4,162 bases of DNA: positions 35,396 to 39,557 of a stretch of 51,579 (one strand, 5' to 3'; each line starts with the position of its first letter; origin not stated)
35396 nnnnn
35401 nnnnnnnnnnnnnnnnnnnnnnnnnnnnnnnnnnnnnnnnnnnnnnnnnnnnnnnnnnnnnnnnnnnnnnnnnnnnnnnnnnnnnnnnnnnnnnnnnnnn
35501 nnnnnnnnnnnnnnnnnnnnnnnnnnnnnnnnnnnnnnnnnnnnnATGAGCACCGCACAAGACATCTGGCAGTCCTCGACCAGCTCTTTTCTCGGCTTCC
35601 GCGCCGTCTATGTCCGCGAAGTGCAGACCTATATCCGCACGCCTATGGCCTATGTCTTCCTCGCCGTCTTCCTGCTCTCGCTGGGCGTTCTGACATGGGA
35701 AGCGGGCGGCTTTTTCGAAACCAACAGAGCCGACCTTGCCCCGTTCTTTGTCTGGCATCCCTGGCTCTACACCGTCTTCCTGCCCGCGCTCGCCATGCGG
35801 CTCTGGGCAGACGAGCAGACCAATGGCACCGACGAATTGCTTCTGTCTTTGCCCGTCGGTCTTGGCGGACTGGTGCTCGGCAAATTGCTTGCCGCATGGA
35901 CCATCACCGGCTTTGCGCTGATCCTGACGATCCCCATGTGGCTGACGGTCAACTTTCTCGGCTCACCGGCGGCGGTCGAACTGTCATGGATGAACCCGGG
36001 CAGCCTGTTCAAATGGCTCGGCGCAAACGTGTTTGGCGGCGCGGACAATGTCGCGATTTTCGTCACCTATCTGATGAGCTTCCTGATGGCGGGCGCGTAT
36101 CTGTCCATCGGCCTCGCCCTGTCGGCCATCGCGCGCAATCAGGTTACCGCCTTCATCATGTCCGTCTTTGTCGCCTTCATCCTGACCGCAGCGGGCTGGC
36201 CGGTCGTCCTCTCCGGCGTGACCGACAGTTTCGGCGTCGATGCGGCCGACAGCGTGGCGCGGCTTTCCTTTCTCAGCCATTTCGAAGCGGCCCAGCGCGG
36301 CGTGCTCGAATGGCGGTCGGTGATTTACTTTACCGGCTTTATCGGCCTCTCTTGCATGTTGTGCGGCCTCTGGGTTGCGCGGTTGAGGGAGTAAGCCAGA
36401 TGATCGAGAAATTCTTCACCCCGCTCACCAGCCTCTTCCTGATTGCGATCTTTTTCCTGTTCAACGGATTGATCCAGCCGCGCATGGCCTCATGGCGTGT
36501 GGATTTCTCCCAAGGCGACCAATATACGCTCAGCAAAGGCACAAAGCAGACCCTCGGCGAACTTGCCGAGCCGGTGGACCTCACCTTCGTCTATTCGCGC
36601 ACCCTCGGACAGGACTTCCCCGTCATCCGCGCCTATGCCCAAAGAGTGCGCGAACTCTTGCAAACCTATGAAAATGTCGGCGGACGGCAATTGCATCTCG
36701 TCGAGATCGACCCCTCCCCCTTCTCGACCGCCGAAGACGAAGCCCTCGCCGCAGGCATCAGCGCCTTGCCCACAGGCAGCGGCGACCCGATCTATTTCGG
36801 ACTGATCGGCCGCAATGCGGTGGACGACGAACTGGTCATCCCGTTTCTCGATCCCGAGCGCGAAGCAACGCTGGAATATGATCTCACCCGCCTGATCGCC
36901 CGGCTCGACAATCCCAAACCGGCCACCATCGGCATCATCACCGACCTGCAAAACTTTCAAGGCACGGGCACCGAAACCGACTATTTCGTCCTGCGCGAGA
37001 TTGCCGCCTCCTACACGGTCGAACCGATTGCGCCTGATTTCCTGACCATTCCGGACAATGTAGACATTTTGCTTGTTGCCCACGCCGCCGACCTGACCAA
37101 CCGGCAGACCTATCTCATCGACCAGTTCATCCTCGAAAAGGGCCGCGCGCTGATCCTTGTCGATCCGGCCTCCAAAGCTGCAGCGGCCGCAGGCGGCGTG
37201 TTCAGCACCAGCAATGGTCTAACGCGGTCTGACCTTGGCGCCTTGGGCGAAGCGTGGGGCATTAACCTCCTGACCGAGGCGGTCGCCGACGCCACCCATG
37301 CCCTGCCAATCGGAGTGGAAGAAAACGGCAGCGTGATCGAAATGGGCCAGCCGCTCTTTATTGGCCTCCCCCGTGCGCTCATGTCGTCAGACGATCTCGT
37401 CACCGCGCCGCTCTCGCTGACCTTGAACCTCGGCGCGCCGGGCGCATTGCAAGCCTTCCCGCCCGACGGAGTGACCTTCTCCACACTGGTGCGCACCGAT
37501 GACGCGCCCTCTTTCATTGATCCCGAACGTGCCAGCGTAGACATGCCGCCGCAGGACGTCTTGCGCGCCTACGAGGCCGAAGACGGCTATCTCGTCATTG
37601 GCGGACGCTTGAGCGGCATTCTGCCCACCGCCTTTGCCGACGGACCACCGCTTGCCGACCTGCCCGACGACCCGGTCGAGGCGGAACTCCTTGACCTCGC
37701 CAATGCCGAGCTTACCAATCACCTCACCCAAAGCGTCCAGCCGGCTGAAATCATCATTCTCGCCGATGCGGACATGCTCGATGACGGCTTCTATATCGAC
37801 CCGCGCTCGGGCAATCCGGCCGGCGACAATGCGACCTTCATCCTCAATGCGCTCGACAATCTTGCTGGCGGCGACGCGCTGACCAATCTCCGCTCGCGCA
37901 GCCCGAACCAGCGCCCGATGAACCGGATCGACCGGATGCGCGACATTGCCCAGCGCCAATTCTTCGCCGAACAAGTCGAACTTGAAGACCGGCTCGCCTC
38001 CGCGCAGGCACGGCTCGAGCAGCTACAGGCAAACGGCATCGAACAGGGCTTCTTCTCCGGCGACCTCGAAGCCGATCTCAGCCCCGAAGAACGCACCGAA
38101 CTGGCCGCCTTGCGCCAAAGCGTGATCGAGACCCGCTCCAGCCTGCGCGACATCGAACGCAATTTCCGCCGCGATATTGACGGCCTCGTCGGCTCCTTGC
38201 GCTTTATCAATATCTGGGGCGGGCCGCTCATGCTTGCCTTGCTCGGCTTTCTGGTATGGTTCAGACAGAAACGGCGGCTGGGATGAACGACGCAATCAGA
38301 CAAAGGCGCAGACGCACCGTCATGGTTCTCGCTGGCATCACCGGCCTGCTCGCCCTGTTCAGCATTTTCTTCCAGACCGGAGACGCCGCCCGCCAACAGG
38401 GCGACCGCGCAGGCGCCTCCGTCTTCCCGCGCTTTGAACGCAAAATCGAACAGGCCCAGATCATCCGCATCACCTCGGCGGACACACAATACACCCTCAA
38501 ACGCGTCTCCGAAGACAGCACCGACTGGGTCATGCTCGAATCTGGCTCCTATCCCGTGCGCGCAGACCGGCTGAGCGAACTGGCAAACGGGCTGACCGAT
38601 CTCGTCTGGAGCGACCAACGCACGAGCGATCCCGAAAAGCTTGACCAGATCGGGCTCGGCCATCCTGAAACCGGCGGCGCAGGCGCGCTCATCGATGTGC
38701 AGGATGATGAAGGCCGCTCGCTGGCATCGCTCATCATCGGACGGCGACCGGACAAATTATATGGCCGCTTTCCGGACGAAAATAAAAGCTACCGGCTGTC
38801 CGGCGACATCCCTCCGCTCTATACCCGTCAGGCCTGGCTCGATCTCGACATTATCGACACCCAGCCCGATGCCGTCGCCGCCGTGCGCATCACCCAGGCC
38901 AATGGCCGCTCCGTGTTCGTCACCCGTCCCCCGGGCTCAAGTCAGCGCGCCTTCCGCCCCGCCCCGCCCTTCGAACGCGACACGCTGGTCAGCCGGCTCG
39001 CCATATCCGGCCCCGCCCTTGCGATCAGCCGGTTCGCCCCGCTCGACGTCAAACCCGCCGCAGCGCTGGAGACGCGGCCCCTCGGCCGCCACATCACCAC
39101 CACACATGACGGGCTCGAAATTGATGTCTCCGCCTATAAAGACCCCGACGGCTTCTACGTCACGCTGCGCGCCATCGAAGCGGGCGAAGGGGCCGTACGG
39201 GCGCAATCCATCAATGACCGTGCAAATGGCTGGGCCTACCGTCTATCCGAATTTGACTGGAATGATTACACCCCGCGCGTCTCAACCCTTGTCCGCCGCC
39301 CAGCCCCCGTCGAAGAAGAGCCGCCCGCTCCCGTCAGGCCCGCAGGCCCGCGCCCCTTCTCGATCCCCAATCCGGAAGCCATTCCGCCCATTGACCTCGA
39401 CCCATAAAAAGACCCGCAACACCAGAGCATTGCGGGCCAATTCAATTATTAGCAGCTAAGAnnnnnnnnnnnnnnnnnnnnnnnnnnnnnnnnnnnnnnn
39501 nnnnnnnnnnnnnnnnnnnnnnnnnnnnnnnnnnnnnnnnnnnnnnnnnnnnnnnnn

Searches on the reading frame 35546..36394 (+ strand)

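Call 44: search_protein_families(library=pfam, proteins=[window:35546-36394:+], max_evalue=0.001)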
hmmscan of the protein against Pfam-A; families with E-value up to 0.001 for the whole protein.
window:35546-36394:+ (282 aa): 4 families
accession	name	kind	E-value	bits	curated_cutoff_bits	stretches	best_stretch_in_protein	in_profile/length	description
PF12679.13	ABC2_membrane_2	-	2.4e-11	43.9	27.2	1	77-230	80-211/283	ABC-2 family transporter protein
PF03379.19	CcmB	-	4.4e-07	30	24.9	1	29-131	18-112/215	CcmB protein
PF12698.13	ABC2_membrane_3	-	4.2e-05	23.2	31.6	1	65-216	165-285/347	ABC-2 family transporter protein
PF12730.13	ABC2_membrane_4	-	6.4e-05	23.4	27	1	36-192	21-173/179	ABC-2 family transporter protein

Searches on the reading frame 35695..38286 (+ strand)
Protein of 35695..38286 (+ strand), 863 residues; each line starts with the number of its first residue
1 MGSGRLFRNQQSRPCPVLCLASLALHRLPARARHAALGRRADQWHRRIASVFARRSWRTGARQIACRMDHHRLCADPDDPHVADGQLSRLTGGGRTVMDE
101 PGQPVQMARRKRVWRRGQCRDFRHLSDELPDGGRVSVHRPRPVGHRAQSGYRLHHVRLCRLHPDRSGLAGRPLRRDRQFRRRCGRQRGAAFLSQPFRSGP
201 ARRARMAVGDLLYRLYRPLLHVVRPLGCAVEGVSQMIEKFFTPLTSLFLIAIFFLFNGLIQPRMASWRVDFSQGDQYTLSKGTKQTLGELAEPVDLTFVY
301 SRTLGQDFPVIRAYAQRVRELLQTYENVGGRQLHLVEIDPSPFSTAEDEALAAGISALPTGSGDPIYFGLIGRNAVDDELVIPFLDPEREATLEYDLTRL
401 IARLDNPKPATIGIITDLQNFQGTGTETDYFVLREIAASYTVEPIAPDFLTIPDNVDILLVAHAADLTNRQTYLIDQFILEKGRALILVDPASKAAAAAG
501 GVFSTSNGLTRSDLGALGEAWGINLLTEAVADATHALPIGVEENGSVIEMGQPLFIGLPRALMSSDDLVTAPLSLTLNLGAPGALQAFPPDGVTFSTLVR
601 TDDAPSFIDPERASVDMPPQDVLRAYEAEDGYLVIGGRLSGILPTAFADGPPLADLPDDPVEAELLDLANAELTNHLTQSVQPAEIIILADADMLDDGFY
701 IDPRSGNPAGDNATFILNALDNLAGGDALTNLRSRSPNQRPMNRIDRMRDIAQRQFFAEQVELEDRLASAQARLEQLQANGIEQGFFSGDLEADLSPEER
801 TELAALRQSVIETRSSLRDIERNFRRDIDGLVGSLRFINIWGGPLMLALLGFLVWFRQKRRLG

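Call 44: search_protein_families(library=pfam, proteins=[window:35695-38286:+], max_evalue=0.001)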
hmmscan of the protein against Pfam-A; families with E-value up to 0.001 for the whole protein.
window:35695-38286:+ (863 aa): 2 families
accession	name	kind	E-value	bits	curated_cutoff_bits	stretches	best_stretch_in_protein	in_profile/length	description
PF09822.16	ABC_transp_aux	-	9.2e-38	130.6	34.7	1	411-719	3-288/288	ABC-type uncharacterized transport system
PF23357.1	DUF7088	-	1.3e-17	64.3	27.8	1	276-371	4-103/105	Domain of unknown function (DUF7088)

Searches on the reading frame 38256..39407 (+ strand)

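Call 44: search_protein_families(library=pfam, proteins=[window:38256-39407:+], max_evalue=0.001)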
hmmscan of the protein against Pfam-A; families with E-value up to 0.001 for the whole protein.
window:38256-39407:+ (383 aa): 1 family
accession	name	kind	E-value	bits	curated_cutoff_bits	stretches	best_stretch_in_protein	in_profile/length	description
PF14238.11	DUF4340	-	6e-09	36.8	25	1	91-228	1-135/183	Domain of unknown function (DUF4340)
